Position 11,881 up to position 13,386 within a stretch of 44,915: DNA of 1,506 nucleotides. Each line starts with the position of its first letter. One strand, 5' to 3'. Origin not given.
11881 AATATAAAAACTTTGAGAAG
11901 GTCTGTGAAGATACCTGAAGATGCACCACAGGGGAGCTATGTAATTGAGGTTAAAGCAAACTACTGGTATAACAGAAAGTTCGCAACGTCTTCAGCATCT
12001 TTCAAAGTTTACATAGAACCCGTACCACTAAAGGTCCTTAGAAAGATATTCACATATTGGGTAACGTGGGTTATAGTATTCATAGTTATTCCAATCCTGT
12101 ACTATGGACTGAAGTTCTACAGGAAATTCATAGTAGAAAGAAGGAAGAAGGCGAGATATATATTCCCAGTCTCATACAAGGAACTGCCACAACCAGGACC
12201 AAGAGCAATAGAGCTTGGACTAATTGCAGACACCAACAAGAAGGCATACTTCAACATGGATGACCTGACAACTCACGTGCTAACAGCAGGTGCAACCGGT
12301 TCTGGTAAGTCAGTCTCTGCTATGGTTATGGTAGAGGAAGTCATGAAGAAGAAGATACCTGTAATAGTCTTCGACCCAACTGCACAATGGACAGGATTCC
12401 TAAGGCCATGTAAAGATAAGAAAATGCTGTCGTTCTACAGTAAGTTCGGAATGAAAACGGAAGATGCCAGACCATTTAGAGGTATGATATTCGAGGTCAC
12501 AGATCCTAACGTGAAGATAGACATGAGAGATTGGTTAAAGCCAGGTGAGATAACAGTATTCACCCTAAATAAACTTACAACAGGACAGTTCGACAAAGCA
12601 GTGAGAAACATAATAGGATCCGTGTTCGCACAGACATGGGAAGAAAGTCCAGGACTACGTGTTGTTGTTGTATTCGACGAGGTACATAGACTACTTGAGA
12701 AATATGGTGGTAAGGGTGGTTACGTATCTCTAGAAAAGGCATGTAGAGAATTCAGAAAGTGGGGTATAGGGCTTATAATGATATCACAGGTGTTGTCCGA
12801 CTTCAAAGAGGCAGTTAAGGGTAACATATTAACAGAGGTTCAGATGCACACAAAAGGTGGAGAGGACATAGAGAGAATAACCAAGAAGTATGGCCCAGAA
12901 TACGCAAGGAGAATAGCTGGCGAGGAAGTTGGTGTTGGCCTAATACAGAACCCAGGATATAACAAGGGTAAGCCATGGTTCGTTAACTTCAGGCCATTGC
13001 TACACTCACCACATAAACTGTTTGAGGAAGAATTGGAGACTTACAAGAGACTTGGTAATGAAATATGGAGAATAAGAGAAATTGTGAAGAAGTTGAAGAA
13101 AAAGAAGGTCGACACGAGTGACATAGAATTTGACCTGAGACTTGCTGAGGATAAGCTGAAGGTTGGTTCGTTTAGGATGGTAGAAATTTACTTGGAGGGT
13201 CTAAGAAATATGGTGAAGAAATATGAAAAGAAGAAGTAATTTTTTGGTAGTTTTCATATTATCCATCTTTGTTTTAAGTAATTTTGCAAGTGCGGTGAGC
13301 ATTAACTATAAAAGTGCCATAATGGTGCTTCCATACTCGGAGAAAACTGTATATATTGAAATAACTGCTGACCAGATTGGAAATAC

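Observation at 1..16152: Giant glycosylated adhesin fused through one TM helix to a cytoplasmic HerA/FtsK-class ATPase, heading a translationally coupled coiled-coil operon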

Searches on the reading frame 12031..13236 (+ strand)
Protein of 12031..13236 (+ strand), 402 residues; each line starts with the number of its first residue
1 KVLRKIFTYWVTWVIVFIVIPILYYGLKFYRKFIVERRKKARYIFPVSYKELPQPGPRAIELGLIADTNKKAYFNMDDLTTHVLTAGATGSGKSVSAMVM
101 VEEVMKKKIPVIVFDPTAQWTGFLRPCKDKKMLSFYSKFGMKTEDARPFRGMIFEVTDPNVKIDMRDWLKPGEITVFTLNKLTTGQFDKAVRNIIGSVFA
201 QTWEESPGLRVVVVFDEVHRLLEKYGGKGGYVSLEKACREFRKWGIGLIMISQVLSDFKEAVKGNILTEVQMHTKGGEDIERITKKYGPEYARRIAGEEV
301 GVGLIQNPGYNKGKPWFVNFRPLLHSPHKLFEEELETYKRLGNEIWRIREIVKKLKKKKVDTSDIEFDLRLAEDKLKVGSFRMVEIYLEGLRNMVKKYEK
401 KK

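Call 6: search_protein_families(library=ncbifam, proteins=[window:12112-13236:+], max_evalue=0.01)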
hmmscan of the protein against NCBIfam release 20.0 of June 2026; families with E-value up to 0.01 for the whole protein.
window:12112-13236:+ (375 aa): 12 families
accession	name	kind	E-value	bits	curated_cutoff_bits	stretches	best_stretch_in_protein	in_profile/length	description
NF053655.1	CedD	equivalog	6.7e-13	48.1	600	1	33-93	199-261/527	DNA-translocating ATPase CedD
NF040937.1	HerA_Thermprot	equivalog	2.7e-09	36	800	2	136-235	298-402/487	DNA double-strand break repair helicase HerA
NF040819.1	helicase_HerA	equivalog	2.2e-06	26.5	970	0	25-99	126-203/561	DNA double-strand break repair helicase HerA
NF033849.1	ser_rich_anae_1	subfamily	3.2e-06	24.8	650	1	53-99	759-812/1163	serine-rich protein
NF041214.1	plasmid_TraB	equivalog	8.5e-06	24.5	800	1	53-104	248-302/639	plasmid transfer protein TraB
TIGR02746.1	TraC-F-type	equivalog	1.9e-05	22.8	567.05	1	181-235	639-692/800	type IV secretion system protein TraC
NF041017.1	DNA_import_CedB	equivalog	5.4e-05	22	700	0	16-88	235-311/590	DNA import protein CedB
NF045971.1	conju_CD1110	equivalog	0.0002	19.8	325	0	19-95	382-458/752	VirB4-like conjugal transfer ATPase, CD1110 family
TIGR03743.1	SXT_TraD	subfamily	0.00027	19.5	366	1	41-89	163-211/636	conjugative transfer system coupling protein TraD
NF045975.1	VirB4_plasma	equivalog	0.00068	17.4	590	0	56-94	518-556/894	Mbov_0397 family ICE element conjugal transfer ATPase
TIGR02759.1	TraD_Ftype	equivalog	0.0011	17.9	521.35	1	51-103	174-227/566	type IV conjugative transfer system coupling protein TraD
NF042944.1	HerA_antiphage_2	equivalog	0.0041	15.9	850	0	184-238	429-486/576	anti-phage-associated helicase HerA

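Call 7: find_homologous_proteins(query=window:12031-13236:+, max_evalue=0.00001)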
Query window:12031-13236:+ (402 aa): 519 proteins with E <= 0.00001 among 4815 candidates; the best 120 are listed.
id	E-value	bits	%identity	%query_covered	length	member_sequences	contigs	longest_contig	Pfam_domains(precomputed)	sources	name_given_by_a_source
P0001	2.4e-153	529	58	95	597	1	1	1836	PF01935.24,PF05872.19,PF12846.14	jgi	-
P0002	1.4e-152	526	58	99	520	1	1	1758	PF01935.24,PF05872.19,PF04851.22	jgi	jgi:hypothetical protein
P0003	2.0e-151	523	61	97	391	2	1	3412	PF10412.16,PF01935.24,PF05872.19,PF02534.21,PF04851.22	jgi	-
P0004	4.5e-151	521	62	91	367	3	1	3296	PF01935.24,PF05872.19,PF01580.25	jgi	-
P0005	1.5e-150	520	58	95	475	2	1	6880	PF01935.24,PF05872.19,PF01580.25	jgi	-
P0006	1.6e-150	520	56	97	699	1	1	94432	PF10412.16,PF01935.24,PF05872.19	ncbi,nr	ncbi:DUF87 domain-containing protein [Candidatus Woesearchaeota archaeon]|nr:DUF87 domain-containing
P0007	1.7e-150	520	63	88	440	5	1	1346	PF00270.36,PF01935.24,PF05872.19,PF04851.22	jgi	jgi:hypothetical protein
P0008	9.1e-150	517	57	97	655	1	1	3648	PF01935.24,PF05872.19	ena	-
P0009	4.0e-149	515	58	97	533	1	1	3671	PF01935.24,PF05872.19,PF04851.22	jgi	jgi:KaiC/GvpD/RAD55 family RecA-like ATPase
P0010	5.6e-149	515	56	96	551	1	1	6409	PF01935.24,PF05872.19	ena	-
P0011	1.4e-148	513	59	92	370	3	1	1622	PF01935.24,PF05872.19,PF01580.25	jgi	jgi:hypothetical protein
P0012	1.4e-148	513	59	95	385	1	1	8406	PF10412.16,PF01935.24,PF05872.19,PF02534.21,PF04851.22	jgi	jgi:hypothetical protein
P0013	1.8e-148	513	57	96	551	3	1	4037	PF01935.24,PF05872.19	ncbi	-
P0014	1.9e-148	513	60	93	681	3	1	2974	PF01935.24,PF05872.19,PF12846.14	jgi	jgi:hypothetical protein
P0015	2.1e-148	513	57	95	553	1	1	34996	PF01935.24,PF05872.19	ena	-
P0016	2.1e-148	513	57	95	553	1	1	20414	PF01935.24,PF05872.19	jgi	-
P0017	4.5e-148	512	60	95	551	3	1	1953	PF01935.24,PF05872.19,PF12846.14,PF01580.25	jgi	jgi:hypothetical protein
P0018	1.8e-147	510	56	96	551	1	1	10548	PF01935.24,PF05872.19,PF12846.14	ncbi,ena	-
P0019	2.1e-147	509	58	97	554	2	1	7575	PF01935.24,PF05872.19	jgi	-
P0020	3.4e-147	509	61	92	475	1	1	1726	PF01935.24,PF05872.19,PF04851.22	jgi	jgi:Cdc6-like AAA superfamily ATPase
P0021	1.9e-146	506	60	90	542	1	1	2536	PF10412.16,PF01935.24,PF05872.19,PF01580.25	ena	-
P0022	8.7e-146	504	56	96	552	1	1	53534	PF01935.24,PF05872.19,PF04851.22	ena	-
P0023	1.3e-145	503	57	94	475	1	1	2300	PF01935.24,PF05872.19,PF04851.22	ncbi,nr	ncbi:MAG TPA: helicase HerA-like domain-containing protein, partial [archaeon]|nr:helicase HerA-like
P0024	2.4e-145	503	55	97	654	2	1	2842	PF01935.24,PF05872.19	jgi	jgi:hypothetical protein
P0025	5.0e-145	502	55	98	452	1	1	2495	PF01935.24,PF05872.19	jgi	-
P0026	3.8e-143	495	64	83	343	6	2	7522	PF10412.16,PF01935.24,PF05872.19,PF12846.14,PF01580.25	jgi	-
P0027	2.6e-142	493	58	92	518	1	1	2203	PF01935.24,PF05872.19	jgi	jgi:hypothetical protein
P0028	3.9e-142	492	54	97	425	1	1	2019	PF01935.24,PF05872.19,PF12846.14,PF02534.21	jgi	jgi:hypothetical protein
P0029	5.3e-142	492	56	92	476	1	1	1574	PF01935.24,PF12846.14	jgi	jgi:hypothetical protein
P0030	9.6e-142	491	56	90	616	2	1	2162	PF00270.36,PF01935.24,PF05872.19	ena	-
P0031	1.5e-141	490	57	96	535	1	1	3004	PF00270.36,PF01935.24,PF05872.19,PF12846.14,PF04851.22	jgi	jgi:hypothetical protein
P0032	1.9e-141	490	59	92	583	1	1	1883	PF01935.24,PF05872.19,PF12846.14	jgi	jgi:hypothetical protein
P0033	4.2e-141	489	54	97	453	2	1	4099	PF01935.24,PF05872.19,PF12846.14,PF02534.21,PF04851.22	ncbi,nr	ncbi:MAG: DUF87 domain-containing protein, partial [Candidatus Aenigmarchaeota archaeon]|nr:DUF87 do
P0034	5.0e-141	488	58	92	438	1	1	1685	PF01935.24,PF05872.19,PF12846.14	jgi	jgi:hypothetical protein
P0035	8.5e-141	488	55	96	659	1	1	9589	PF01935.24,PF12846.14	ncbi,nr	ncbi:MAG: DUF87 domain-containing protein, partial [Euryarchaeota archaeon]|nr:DUF87 domain-containi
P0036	1.4e-140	487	57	96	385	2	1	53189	PF10412.16,PF01935.24,PF05872.19,PF02534.21,PF04851.22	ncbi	-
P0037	2.8e-140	486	93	57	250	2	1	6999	-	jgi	-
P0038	3.6e-140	486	60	82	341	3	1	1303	PF10412.16,PF01935.24,PF05872.19,PF12846.14,PF01580.25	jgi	jgi:Helicase HerA, central domain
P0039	4.5e-140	485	58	92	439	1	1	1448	PF10412.16,PF01935.24,PF05872.19,PF12846.14,PF01580.25,PF04851.22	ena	-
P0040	2.4e-139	483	56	90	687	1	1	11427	PF01935.24,PF05872.19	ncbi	ncbi:MAG: helicase HerA-like domain-containing protein, partial [Candidatus Aenigmatarchaeota archae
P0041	3.2e-139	482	54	97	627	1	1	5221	PF01935.24,PF05872.19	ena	-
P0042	4.3e-139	482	57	90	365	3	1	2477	PF10412.16,PF01935.24,PF05872.19,PF12846.14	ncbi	ncbi:hypothetical protein COY95_04810, partial [Candidatus Woesearchaeota archaeon CG_4_10_14_0_8_um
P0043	5.2e-139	482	51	100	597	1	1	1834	PF01935.24,PF05872.19,PF19271.5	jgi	jgi:hypothetical protein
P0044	5.4e-139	482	55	96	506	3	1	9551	PF01935.24,PF02534.21,PF04851.22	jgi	-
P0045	6.4e-139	481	58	89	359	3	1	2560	PF00270.36,PF01935.24,PF05872.19,PF04851.22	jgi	jgi:acetolactate synthase regulatory subunit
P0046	1.6e-138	480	55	94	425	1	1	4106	PF01935.24,PF05872.19,PF12846.14,PF01580.25,PF04851.22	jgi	jgi:hypothetical protein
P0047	7.7e-138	478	55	96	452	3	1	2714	PF01935.24,PF05872.19,PF12846.14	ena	-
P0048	1.3e-137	477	51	98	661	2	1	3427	PF01935.24,PF05872.19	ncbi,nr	ncbi:MAG: DUF87 domain-containing protein, partial [Candidatus Aenigmarchaeota archaeon]|nr:DUF87 do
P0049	5.2e-137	475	55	94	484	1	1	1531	PF01935.24,PF05872.19,PF12846.14,PF02534.21,PF01580.25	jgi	jgi:hypothetical protein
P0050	6.4e-137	475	56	93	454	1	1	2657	PF01935.24,PF05872.19,PF12846.14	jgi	jgi:hypothetical protein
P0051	1.1e-136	474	56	93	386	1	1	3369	PF01935.24,PF05872.19,PF12846.14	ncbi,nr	ncbi:MAG: DUF853 family protein, partial [Candidatus Aenigmarchaeota archaeon]|nr:DUF853 family prot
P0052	5.7e-136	472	51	100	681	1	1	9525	PF01935.24,PF05872.19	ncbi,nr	ncbi:MAG: DUF87 domain-containing protein, partial [Candidatus Aenigmarchaeota archaeon]|nr:DUF87 do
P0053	6.2e-136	472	54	99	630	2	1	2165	PF01935.24,PF12846.14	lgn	-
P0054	9.8e-136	471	52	99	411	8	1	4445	PF01935.24,PF05872.19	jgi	jgi:hypothetical protein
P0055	1.3e-135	470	52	99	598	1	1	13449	PF01935.24,PF05872.19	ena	-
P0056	4.8e-135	469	52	99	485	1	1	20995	PF01935.24,PF05872.19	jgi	-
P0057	6.9e-135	468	53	96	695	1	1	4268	PF01935.24,PF12846.14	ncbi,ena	-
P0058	1.5e-134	467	52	97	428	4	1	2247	PF01935.24,PF05872.19,PF12846.14,PF02534.21,PF01580.25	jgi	jgi:hypothetical protein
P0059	1.5e-134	467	55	89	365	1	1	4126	PF00270.36,PF01935.24,PF05872.19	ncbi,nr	ncbi:DUF87 domain-containing protein, partial [archaeon]|nr:DUF87 domain-containing protein [archaeo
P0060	2.2e-134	466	54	93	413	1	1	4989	PF00270.36,PF01935.24,PF05872.19,PF12846.14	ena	-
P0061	2.9e-134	466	51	97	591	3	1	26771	PF01935.24,PF05872.19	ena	-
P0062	5.0e-134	465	50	99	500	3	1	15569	PF01935.24,PF05872.19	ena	-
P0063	6.9e-134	465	54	96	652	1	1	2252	PF01935.24,PF02534.21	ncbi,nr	ncbi:MAG: DUF87 domain-containing protein, partial [Candidatus Aenigmarchaeota archaeon]|nr:DUF87 do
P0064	2.1e-133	463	51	98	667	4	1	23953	PF01935.24,PF05872.19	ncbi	ncbi:MAG: DUF87 domain-containing protein, partial [Candidatus Aenigmatarchaeota archaeon]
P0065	2.1e-133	463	52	98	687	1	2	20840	PF01935.24,PF05872.19,PF12846.14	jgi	jgi:hypothetical protein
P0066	3.1e-133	463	64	77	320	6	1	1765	PF01935.24,PF05872.19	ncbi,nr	ncbi:MAG: DUF87 domain-containing protein, partial [Candidatus Aenigmarchaeota archaeon]|nr:DUF87 do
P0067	5.8e-133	462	54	91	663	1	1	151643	PF01935.24,PF12846.14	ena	-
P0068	6.2e-133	462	53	97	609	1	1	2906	PF01935.24,PF05872.19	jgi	jgi:hypothetical protein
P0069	6.3e-133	462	54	95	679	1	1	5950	PF10412.16,PF01935.24,PF05872.19,PF12846.14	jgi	jgi:hypothetical protein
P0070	1.2e-132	461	51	97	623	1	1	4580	PF01935.24,PF05872.19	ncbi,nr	ncbi:MAG: DUF87 domain-containing protein, partial [Candidatus Aenigmarchaeota archaeon]|nr:DUF87 do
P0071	1.2e-132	461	50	98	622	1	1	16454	PF01935.24,PF05872.19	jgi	jgi:hypothetical protein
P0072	2.7e-132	460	51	98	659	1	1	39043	PF01935.24,PF05872.19,PF12846.14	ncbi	-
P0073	1.1e-131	458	53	97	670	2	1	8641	PF01935.24,PF12846.14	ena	-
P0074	1.3e-131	457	52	97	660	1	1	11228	PF01935.24,PF05872.19,PF12846.14,PF04851.22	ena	-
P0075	1.4e-131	457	53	95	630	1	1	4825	PF10412.16,PF00270.36,PF01935.24,PF05872.19,PF12846.14,PF02534.21,PF04851.22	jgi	-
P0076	1.5e-131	457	55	89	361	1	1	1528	PF10412.16,PF01935.24,PF05872.19,PF12846.14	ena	-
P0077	2.2e-131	457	51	98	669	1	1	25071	PF01935.24,PF12846.14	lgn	-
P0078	4.1e-131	456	49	98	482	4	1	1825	PF01935.24,PF05872.19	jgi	jgi:hypothetical protein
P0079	5.0e-131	455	50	100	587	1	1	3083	PF01935.24,PF05872.19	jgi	jgi:hypothetical protein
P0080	5.4e-131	455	51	96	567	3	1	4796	PF01935.24,PF02534.21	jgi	-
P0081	5.7e-131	455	50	100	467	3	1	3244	PF01935.24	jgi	jgi:hypothetical protein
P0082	6.7e-131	455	51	99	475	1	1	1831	PF10412.16,PF00270.36,PF01935.24,PF05872.19,PF02534.21,PF01580.25,PF04851.22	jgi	jgi:hypothetical protein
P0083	1.5e-130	454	50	99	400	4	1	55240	PF01935.24,PF05872.19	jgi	-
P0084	1.7e-130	454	52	96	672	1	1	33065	PF01935.24,PF05872.19,PF12846.14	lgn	-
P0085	2.3e-130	453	53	90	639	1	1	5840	PF01935.24,PF05872.19,PF12846.14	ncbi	-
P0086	4.5e-130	452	51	99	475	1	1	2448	PF00270.36,PF01935.24,PF05872.19,PF02534.21,PF01580.25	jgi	-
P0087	5.0e-130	452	54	91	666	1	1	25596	PF01935.24,PF05872.19,PF12846.14,PF04851.22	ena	-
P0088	8.6e-130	451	53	92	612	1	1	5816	PF01935.24,PF05872.19,PF12846.14,PF04851.22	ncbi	ncbi:MAG: helicase HerA-like domain-containing protein, partial [Candidatus Nanohalobium sp.]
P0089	8.9e-130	451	52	99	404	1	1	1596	PF01935.24,PF02534.21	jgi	jgi:hypothetical protein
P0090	1.1e-129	451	52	100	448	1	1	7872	PF01935.24,PF05872.19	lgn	-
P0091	1.2e-129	451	49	99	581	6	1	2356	PF01935.24,PF05872.19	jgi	-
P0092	1.6e-129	450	53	95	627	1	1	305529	PF01935.24,PF05872.19,PF12846.14,PF04851.22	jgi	jgi:Cdc6-like AAA superfamily ATPase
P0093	7.8e-129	448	51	94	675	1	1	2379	PF01935.24,PF05872.19,PF12846.14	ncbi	-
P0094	1.1e-128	448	49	100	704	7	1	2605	PF01935.24,PF05872.19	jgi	jgi:hypothetical protein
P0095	1.2e-128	448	54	90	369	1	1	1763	PF01935.24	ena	-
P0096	1.8e-128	447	51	99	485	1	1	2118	PF01935.24,PF05872.19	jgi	-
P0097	6.4e-128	445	53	92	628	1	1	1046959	PF10412.16,PF01935.24,PF05872.19,PF12846.14,PF04851.22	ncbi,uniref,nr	ncbi:helicase HerA-like domain-containing protein [Candidatus Nanohalovita haloferacivicina]|uniref:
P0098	7.9e-128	445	49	99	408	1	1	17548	PF01935.24,PF05872.19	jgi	-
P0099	8.0e-128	445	51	95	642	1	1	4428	PF01935.24,PF05872.19,PF04851.22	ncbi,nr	ncbi:MAG: DUF87 domain-containing protein [Candidatus Aenigmarchaeota archaeon]|nr:DUF87 domain-cont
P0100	1.1e-127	444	52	92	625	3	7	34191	PF01935.24,PF05872.19,PF12846.14,PF04851.22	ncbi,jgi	ncbi:MAG: hypothetical protein ACI977_000755 [Candidatus Nanohaloarchaea archaeon]|jgi:hypothetical 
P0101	1.1e-127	444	49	100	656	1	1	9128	PF01935.24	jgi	-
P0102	1.2e-127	444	53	92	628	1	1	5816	PF01935.24,PF05872.19,PF12846.14,PF04851.22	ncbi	ncbi:MAG: helicase HerA-like domain-containing protein [Candidatus Nanohalobium sp.]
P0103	1.9e-127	444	51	98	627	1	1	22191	PF00270.36,PF01935.24,PF05872.19,PF12846.14,PF04851.22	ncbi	ncbi:MAG: helicase HerA-like domain-containing protein [Candidatus Nanohalobium sp.]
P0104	2.3e-127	443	50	96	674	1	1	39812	PF01935.24,PF05872.19,PF12846.14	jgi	-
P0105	2.3e-127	443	51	98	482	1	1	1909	PF10412.16,PF00270.36,PF01935.24,PF05707.19,PF05872.19,PF01580.25,PF04851.22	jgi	-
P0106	3.9e-127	443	52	92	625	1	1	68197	PF01935.24,PF05872.19,PF12846.14,PF04851.22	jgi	-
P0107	6.0e-127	442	51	100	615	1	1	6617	PF01935.24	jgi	jgi:hypothetical protein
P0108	6.2e-127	442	52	99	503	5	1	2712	PF01935.24,PF04851.22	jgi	jgi:hypothetical protein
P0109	1.5e-126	441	51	95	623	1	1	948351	PF01935.24,PF05872.19,PF12846.14,PF04851.22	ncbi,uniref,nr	ncbi:helicase HerA domain-containing protein [Candidatus Nanohalococcus occultus]|uniref:VirB4/TraG-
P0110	4.5e-126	439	49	99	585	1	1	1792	PF01935.24,PF01580.25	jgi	jgi:hypothetical protein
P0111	4.6e-126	439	51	100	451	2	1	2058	PF01935.24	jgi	jgi:hypothetical protein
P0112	5.5e-126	439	52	89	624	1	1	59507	PF01935.24,PF05872.19,PF12846.14,PF02534.21,PF04851.22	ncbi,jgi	-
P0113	5.5e-126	439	52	94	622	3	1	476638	PF01935.24,PF05872.19,PF12846.14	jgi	-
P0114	5.6e-126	439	51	97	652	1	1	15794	PF01935.24,PF12846.14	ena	-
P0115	7.5e-126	438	51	97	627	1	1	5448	PF01935.24,PF05872.19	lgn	-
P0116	9.7e-126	438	52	95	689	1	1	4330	PF00270.36,PF01935.24,PF06030.19,PF05872.19,PF12846.14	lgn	-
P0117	1.2e-125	438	51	96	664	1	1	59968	PF01935.24,PF05872.19,PF12846.14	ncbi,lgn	-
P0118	1.6e-125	437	59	78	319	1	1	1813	PF10412.16,PF00270.36,PF01935.24,PF05707.19,PF05872.19,PF12846.14,PF04851.22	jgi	-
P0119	2.9e-125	436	51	92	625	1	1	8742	PF01935.24,PF05872.19,PF12846.14,PF04851.22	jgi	-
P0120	2.9e-125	436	51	92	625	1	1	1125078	PF01935.24,PF05872.19,PF12846.14,PF04851.22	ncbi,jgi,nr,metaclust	ncbi:hypothetical protein AQV86_02330 [Nanohaloarchaea archaeon SG9]|nr:hypothetical protein AQV86_0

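Call 8: find_encoding_contigs(protein=P0037, flank=10000, max_places=4)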
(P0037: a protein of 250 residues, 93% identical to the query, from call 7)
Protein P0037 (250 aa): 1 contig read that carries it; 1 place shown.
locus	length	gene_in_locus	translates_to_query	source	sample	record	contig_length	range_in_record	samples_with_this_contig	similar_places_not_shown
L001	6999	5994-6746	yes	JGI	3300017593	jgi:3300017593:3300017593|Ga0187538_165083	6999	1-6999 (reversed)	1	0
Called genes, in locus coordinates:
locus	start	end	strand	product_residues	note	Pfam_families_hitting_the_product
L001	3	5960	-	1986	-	?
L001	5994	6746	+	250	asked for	-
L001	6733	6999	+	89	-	?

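Call 9: find_encoding_contigs(protein=P0006, flank=10000, max_places=3)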
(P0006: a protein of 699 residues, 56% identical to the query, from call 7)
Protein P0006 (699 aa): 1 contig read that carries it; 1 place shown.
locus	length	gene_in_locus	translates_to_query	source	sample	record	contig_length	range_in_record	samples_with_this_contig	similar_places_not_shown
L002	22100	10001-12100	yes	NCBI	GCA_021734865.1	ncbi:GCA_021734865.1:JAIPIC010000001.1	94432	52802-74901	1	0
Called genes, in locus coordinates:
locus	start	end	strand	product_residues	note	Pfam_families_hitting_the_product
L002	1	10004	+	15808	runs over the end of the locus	-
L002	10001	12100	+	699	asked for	PF01935:DUF87, PF05872:HerA_C (faint), PF10412:TrwB_AAD_bind (faint)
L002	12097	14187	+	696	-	-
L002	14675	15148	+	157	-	-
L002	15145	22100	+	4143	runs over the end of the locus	-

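Call 16: find_related_loci(query=window:12112-13236:+, collection=genome_contigs, flank=10000)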
Query window:12112-13236:+ (375 aa) in genome_contigs; peptide patterns used: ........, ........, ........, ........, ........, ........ (x = any residue, [..] = any of these).
37 stretches matched a pattern; 9 encode a relative of the query (tblastn E <= 1e-3); 9 distinct loci.
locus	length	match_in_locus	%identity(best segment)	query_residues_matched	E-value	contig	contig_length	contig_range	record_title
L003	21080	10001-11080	66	11-369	3e-168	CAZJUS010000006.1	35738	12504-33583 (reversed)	MAG TPA_asm: Candidatus Undinarchaeota archaeon isolate binchicken_co19_643 genome assembly, contig: NODE_1562_length_35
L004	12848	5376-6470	61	4-371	3e-161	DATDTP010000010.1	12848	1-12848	MAG TPA_asm: archaeon isolate SMAG_U8034 k141_1859621, whole genome shotgun sequence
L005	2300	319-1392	58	4-364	3e-161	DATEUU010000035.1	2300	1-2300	MAG TPA_asm: archaeon isolate SMAG_U8349 k141_1541226, whole genome shotgun sequence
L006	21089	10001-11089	56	1-365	4e-139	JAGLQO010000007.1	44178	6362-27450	MAG: Candidatus Pacearchaeota archaeon isolate RS_8_59 ROV157_8.bin.59.fa_7, whole genome shotgun sequence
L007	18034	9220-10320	52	4-370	8e-132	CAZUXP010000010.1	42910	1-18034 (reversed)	MAG TPA_asm: uncultured Methanosarcinales archaeon isolate SRP252850_co1_213 genome assembly, contig: NODE_1336_length_4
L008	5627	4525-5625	53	2-362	1e-125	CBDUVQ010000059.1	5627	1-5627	MAG TPA_asm: uncultured archaeon isolate SRR21487742_binner13_Refined_61 genome assembly, contig: ERZ26661670.10001, who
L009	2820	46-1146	50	4-369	7e-129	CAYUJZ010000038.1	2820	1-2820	MAG TPA_asm: uncultured Methanosarcinales archaeon isolate SRP241341_co1_58 genome assembly, contig: NODE_27809_length_2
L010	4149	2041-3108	49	16-370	2e-122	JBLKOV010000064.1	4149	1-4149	MAG: Candidatus Woesearchaeota archaeon isolate MAG.35 NODE_47009_length_4149_cov_2.523821, whole genome shotgun sequenc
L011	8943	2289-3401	39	4-372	9e-90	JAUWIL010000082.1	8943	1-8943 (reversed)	MAG: Methanobacteriota archaeon isolate CSMAG_2293 CSMAG_2293_k127_949072_length_8943_cov_11.0000, whole genome shotgun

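Call 24: find_encoding_contigs(protein=P0109, flank=10000, max_places=2)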
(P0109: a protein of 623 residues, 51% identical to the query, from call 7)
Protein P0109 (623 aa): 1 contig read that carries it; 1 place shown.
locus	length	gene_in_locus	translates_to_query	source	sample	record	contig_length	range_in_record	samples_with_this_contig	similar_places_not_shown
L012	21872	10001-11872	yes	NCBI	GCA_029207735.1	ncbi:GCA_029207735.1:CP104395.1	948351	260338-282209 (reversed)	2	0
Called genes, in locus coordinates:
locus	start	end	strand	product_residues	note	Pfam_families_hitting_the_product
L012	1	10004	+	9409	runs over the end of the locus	-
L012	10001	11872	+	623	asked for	PF12846:AAA_10 (faint), PF01935:DUF87, PF04851:ResIII (weak), PF05872:HerA_C (faint)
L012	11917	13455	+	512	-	-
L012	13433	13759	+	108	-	-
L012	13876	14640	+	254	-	PF09754:PAC2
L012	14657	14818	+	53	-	PF01192:RNA_pol_Rpb6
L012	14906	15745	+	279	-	PF13489:Methyltransf_23 (weak), PF13847:Methyltransf_31, PF08241:Methyltransf_11 (weak), PF08242:Methyltransf_12 (weak), PF13649:Methyltransf_25 (weak)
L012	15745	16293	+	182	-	PF02830:V4R (weak)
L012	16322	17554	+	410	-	PF23571:GH3_M (faint)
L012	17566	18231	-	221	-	PF06745:ATPase, PF08423:Rad51, PF23442:DUF7125, PF13207:AAA_17 (weak)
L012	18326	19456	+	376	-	PF03952:Enolase_N, PF00113:Enolase_C, PF13378:MR_MLE_C (weak)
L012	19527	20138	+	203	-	PF00318:Ribosomal_S2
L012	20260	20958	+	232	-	-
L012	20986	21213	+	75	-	-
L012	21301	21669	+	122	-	PF01248:Ribosomal_L7Ae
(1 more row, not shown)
